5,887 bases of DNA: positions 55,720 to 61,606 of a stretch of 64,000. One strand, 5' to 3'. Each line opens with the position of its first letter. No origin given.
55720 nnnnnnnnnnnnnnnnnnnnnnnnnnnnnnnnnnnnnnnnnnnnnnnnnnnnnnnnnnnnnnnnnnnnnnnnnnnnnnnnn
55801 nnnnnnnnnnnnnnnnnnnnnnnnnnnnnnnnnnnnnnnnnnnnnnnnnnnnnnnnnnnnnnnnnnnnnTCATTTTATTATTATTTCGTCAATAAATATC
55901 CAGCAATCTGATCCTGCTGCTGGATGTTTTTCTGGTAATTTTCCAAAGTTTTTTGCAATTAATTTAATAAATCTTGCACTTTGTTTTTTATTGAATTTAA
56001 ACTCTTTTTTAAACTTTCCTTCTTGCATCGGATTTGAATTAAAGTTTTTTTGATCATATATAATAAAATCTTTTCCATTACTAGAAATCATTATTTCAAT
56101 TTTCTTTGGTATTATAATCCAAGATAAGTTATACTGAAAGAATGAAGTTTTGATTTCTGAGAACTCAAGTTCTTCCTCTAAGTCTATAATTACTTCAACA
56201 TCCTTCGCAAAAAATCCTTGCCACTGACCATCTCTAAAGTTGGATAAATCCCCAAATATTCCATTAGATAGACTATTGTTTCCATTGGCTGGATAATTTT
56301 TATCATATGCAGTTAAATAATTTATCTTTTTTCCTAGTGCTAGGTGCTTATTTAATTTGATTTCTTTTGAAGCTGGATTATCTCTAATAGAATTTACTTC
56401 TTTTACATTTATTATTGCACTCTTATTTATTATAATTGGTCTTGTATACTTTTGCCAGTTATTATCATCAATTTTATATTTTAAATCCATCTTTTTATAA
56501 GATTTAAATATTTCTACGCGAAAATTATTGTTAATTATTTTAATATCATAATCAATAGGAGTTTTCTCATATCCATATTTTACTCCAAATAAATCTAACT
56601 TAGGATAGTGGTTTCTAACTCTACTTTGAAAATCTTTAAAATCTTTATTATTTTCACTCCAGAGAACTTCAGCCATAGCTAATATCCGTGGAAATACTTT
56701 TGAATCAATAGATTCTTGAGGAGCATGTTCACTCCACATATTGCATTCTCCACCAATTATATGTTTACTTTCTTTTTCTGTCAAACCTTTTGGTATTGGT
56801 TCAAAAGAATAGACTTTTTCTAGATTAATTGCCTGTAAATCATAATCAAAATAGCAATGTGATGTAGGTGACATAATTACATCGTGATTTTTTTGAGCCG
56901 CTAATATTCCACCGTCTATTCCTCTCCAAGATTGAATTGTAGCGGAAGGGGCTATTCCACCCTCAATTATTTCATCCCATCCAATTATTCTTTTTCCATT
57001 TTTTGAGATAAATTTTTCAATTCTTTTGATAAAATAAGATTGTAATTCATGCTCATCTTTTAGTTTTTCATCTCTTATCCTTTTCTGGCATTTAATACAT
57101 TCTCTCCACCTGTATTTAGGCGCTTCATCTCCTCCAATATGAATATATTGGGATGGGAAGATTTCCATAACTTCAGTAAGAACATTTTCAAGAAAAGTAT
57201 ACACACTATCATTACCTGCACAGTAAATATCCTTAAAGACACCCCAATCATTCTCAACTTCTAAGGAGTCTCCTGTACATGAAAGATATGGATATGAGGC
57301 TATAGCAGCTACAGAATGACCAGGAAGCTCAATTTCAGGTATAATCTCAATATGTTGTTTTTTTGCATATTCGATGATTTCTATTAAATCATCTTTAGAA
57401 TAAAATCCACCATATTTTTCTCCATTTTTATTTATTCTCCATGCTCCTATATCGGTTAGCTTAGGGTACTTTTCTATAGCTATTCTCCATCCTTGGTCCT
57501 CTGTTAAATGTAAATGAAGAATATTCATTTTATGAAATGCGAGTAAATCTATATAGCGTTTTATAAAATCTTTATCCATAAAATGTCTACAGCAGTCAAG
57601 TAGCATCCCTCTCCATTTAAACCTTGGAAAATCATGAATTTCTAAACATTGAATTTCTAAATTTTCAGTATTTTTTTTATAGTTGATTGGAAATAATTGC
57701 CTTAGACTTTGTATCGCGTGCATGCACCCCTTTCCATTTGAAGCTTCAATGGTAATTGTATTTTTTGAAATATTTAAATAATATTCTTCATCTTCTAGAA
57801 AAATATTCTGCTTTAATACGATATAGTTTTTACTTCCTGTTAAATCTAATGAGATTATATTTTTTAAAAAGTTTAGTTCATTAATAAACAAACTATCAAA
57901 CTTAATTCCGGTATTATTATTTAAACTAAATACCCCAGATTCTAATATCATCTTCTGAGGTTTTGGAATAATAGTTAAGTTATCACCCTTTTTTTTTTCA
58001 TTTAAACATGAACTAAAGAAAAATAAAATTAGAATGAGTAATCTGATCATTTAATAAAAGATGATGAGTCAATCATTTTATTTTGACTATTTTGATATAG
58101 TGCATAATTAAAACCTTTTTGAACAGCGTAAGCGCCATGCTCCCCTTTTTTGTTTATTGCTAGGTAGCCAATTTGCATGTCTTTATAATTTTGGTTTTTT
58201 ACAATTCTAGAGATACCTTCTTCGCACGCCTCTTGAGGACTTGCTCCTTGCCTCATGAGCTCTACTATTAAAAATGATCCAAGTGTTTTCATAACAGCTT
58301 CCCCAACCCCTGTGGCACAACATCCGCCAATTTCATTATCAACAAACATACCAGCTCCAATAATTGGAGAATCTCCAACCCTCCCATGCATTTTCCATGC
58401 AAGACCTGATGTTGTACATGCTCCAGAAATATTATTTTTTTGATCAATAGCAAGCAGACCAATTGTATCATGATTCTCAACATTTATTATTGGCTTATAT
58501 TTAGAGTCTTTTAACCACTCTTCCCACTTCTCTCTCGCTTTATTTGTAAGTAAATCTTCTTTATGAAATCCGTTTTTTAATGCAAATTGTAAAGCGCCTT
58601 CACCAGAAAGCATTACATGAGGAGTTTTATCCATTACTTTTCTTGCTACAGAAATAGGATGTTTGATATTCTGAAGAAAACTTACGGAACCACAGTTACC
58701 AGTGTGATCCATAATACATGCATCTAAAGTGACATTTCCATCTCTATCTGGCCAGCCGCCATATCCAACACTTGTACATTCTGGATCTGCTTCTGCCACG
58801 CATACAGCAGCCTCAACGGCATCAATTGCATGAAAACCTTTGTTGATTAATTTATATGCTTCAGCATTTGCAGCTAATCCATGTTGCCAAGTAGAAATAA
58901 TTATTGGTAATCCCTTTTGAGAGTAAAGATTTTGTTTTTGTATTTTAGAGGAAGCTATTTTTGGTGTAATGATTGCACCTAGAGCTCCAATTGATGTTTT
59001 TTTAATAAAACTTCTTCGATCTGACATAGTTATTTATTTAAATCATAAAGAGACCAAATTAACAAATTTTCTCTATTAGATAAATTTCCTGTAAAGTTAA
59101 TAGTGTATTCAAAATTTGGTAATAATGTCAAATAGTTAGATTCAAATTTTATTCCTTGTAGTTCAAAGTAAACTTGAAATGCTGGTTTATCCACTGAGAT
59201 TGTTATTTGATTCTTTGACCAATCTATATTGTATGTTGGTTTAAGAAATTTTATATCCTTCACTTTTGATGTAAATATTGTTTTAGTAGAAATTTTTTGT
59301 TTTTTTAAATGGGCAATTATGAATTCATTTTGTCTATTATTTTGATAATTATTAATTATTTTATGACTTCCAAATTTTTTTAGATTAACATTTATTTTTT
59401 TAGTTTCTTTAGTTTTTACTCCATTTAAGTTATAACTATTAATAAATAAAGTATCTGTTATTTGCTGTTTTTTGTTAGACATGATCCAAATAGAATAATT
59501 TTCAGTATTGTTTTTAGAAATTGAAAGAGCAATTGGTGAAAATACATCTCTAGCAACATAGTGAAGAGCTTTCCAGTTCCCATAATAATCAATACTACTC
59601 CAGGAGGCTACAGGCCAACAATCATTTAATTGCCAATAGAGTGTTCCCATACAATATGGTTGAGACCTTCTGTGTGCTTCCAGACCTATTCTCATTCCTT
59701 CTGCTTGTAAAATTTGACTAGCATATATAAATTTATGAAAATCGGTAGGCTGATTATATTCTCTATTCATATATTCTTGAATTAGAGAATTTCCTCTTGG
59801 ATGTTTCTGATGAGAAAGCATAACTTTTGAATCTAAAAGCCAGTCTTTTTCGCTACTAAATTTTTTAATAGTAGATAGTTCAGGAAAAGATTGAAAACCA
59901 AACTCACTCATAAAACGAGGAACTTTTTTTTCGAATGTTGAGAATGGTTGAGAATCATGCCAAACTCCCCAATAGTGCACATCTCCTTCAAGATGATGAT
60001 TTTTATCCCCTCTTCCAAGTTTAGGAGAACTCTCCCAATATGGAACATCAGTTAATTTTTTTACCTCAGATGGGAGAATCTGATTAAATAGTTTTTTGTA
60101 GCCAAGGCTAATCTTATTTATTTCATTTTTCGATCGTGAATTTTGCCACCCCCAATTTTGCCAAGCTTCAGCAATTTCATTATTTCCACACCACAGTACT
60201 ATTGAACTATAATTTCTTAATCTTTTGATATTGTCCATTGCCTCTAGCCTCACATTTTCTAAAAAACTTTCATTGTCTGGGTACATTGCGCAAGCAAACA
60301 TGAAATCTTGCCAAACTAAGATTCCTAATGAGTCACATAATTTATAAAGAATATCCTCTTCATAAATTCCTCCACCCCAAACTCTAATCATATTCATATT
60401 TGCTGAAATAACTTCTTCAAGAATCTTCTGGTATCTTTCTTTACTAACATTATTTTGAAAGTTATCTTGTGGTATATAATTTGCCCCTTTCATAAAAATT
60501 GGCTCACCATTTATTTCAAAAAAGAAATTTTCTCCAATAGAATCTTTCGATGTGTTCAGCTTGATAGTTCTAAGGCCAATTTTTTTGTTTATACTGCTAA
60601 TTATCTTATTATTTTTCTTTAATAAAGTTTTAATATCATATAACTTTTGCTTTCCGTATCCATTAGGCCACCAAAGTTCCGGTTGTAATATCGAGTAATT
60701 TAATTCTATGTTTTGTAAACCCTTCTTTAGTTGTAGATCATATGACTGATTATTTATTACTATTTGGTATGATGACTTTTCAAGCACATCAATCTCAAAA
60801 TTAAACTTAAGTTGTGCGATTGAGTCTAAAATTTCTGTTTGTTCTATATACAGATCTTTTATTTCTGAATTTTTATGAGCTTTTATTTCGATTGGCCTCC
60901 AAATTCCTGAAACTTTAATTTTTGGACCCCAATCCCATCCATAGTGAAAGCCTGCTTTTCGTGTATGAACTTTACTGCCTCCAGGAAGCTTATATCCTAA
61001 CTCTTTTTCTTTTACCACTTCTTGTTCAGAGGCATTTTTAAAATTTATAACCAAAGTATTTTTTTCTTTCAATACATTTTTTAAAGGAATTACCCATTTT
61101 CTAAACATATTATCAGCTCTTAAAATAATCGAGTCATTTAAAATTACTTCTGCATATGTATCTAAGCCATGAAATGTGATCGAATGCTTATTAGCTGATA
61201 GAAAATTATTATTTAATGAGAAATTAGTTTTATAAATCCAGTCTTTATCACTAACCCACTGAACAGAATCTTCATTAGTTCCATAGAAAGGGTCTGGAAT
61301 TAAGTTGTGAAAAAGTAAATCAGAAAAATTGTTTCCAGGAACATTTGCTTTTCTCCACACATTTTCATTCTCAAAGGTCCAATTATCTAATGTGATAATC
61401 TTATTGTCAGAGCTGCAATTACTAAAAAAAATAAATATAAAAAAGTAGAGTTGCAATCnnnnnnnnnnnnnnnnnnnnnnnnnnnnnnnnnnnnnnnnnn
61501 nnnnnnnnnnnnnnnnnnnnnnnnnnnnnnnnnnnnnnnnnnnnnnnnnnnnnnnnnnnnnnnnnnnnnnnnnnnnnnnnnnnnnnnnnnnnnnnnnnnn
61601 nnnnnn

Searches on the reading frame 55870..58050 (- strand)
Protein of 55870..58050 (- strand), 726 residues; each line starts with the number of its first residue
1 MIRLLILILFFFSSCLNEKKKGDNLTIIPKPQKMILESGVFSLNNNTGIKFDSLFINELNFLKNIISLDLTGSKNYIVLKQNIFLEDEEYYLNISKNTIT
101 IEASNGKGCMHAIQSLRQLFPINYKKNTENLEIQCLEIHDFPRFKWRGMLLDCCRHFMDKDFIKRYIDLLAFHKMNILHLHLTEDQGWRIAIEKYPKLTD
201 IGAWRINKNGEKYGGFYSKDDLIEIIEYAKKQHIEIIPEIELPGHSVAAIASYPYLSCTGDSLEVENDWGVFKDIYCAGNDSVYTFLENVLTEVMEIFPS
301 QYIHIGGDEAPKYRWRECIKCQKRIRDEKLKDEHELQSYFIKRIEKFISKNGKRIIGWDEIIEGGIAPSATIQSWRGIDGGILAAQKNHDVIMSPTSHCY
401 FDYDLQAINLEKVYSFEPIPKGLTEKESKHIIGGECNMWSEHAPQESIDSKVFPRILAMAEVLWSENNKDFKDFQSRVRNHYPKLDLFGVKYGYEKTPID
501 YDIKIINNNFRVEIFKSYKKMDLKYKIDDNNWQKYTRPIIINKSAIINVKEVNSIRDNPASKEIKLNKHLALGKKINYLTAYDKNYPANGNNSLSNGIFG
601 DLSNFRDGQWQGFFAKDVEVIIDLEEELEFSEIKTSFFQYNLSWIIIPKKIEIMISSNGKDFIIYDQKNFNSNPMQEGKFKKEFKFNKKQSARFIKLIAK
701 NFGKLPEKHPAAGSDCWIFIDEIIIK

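Call 39: search_protein_families(library=pfam, proteins=[window:55870-58050:-], max_evalue=0.00001)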
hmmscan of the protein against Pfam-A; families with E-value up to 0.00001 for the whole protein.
window:55870-58050:- (726 aa): 3 families
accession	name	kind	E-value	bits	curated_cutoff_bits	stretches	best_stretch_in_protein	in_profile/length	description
PF00728.28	Glyco_hydro_20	-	3.5e-115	385.5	22.3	1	144-466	1-347/348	Glycosyl hydrolase family 20, catalytic domain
PF02838.20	Glyco_hydro_20b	-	3.3e-14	54.1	26.1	1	25-140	2-123/124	Glycosyl hydrolase family 20, domain 2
PF00754.31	F5_F8_type_C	-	7.6e-07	29.7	28.2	0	600-701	20-114/127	F5/8 type C domain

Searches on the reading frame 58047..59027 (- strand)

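Call 39: search_protein_families(library=pfam, proteins=[window:58047-59027:-], max_evalue=0.00001)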
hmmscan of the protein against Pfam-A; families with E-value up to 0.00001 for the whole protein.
window:58047-59027:- (326 aa): 1 family
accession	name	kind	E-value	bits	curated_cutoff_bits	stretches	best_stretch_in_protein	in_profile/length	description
PF01112.23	Asparaginase_2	-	1.5e-69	234.9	27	1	53-316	29-303/309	Asparaginase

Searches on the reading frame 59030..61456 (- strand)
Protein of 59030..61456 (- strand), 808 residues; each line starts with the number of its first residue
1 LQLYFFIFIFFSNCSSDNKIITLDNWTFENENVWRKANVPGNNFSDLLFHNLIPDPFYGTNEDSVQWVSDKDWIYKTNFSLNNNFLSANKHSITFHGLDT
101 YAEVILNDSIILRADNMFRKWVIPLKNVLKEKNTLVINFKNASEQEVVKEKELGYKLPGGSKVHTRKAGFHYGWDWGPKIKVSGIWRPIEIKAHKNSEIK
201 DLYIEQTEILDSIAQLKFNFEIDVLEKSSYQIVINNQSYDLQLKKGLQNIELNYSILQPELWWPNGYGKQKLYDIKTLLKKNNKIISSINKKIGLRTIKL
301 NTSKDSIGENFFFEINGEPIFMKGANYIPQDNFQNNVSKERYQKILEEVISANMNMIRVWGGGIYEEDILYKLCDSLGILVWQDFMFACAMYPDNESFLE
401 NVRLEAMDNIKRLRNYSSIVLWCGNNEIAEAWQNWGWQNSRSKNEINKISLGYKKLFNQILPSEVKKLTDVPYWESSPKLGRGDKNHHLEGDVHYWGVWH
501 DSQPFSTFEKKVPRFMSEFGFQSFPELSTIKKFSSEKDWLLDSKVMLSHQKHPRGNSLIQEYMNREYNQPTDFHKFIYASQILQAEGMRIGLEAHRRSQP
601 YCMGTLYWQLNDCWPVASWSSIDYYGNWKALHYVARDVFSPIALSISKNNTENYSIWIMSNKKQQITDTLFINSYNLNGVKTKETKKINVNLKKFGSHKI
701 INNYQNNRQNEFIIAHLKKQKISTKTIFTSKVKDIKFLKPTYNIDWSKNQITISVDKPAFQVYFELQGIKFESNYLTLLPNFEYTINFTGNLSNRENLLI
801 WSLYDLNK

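Call 39: search_protein_families(library=pfam, proteins=[window:59030-61456:-], max_evalue=0.00001)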
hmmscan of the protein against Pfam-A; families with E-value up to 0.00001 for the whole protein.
window:59030-61456:- (808 aa): 3 families
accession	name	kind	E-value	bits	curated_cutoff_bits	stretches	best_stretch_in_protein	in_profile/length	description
PF22666.2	Glyco_hydro_2_N2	-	2.4e-51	174.6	27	1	26-187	1-167/167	Glycosyl hydrolase 2 galactose-binding domain-like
PF00703.27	Glyco_hydro_2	-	3.5e-09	37.9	23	1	199-296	3-109/109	Glycosyl hydrolases family 2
PF17753.7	Ig_mannosidase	-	2.3e-06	27.6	22.6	1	747-798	15-73/81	Ig-fold domain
